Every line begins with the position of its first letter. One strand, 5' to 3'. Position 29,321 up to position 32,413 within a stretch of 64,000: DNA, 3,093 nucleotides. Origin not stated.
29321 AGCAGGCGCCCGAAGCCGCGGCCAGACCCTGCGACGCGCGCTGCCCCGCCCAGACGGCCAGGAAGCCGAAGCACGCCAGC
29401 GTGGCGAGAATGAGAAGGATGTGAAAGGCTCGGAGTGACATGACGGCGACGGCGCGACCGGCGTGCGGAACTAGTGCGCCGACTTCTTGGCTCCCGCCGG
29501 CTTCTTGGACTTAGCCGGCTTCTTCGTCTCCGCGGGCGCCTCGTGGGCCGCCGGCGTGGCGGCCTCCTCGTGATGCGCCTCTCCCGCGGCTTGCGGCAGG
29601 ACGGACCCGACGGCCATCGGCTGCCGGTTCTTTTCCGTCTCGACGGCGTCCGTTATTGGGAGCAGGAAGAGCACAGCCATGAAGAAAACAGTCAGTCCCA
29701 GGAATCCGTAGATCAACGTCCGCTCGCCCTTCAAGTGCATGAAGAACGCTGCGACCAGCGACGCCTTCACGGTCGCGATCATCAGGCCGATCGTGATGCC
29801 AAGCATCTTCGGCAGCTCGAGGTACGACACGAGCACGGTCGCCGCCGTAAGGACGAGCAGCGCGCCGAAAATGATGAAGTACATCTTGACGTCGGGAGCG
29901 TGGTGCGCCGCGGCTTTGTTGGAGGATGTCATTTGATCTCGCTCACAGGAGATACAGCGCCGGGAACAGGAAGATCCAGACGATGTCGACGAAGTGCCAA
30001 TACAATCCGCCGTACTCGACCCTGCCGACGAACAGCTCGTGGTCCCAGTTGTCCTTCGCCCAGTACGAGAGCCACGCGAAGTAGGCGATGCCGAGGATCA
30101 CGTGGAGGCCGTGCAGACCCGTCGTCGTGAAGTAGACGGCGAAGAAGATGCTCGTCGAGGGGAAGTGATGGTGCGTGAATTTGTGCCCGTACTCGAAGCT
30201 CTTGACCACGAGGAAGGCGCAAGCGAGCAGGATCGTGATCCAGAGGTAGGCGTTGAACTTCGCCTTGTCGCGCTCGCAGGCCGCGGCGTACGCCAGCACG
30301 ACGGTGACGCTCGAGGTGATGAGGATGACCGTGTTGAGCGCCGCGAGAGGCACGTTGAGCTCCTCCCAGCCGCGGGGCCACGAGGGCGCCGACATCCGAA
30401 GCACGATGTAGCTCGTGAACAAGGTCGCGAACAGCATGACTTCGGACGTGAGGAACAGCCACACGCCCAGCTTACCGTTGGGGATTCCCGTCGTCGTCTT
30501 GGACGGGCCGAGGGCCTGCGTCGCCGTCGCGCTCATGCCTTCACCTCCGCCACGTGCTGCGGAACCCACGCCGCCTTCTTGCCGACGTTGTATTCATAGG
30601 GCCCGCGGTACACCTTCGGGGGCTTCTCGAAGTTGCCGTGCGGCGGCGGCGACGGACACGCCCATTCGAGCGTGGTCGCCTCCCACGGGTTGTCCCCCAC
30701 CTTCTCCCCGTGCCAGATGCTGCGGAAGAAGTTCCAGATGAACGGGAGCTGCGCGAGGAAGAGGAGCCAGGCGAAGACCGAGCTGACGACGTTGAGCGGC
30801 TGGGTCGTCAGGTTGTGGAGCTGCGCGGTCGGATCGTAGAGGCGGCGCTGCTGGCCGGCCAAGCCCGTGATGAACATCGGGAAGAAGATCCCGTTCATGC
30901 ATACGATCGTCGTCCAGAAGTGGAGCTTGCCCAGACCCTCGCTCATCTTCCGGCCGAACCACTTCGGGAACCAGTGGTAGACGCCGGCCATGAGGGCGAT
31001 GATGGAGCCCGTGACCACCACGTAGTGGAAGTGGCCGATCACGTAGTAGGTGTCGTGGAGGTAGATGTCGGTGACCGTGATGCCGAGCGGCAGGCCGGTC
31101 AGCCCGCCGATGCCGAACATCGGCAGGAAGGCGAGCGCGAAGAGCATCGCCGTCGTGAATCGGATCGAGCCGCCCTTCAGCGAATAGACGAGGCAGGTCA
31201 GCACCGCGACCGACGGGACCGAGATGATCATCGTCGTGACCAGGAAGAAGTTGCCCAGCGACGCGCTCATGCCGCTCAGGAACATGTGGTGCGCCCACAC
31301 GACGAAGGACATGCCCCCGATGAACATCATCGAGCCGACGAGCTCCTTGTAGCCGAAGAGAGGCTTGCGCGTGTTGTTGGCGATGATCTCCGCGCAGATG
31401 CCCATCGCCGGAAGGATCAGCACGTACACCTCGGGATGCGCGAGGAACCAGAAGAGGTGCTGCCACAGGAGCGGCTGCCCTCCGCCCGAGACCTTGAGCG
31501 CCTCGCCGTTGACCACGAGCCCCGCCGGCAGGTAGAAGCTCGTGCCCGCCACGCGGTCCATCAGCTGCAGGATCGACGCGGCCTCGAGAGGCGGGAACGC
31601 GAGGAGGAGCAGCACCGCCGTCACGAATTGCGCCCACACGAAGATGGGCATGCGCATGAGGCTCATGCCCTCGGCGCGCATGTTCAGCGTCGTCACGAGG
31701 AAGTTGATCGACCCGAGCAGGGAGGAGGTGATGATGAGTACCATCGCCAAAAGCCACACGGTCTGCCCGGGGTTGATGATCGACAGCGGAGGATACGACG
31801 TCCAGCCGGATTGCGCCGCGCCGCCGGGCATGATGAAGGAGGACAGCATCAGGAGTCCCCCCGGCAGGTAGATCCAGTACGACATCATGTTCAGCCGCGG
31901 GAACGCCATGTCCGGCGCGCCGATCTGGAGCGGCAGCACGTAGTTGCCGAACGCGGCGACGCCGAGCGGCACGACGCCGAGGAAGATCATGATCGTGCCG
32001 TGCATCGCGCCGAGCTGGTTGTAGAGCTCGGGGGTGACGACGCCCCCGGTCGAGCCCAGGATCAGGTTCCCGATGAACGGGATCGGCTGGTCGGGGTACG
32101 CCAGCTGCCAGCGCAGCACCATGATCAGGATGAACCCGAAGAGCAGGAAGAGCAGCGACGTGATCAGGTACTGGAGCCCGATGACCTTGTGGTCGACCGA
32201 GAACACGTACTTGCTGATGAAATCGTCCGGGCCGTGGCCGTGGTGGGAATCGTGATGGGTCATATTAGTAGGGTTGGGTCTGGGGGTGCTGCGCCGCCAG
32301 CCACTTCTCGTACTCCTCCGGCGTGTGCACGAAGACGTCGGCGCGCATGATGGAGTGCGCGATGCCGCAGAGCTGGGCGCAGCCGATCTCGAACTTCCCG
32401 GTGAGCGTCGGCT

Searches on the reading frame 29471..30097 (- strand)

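Call 32: search_protein_families(library=pfam, proteins=[window:29471-30097:-], max_evalue=0.01)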
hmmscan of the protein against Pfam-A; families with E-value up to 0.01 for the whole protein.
window:29471-30097:- (208 aa): 1 family
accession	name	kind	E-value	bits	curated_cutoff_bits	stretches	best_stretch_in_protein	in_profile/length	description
PF03626.19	COX4_pro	-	1e-12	48.7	28.9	1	75-143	2-71/72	Prokaryotic Cytochrome C oxidase subunit IV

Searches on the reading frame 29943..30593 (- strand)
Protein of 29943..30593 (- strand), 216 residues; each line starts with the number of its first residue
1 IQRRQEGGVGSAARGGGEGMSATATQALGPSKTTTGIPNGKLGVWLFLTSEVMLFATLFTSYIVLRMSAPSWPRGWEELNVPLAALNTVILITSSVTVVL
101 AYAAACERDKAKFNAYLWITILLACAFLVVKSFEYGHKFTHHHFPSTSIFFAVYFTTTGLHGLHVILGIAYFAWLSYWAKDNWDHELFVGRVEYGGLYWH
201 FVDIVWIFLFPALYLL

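Call 32: search_protein_families(library=pfam, proteins=[window:29943-30593:-], max_evalue=0.01)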
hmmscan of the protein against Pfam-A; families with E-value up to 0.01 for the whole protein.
window:29943-30593:- (216 aa): 1 family
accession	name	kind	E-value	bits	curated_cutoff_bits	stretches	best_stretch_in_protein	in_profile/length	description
PF00510.24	COX3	-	5.1e-27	95.8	23.8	1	41-215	77-255/258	Cytochrome c oxidase subunit III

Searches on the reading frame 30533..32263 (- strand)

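Call 32: search_protein_families(library=pfam, proteins=[window:30533-32263:-], max_evalue=0.01)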
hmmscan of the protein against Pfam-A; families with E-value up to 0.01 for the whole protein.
window:30533-32263:- (576 aa): 1 family
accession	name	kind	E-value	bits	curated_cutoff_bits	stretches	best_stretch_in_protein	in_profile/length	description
PF00115.25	COX1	-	2.2e-137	458.9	34.8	1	28-499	2-435/436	Cytochrome C and Quinol oxidase polypeptide I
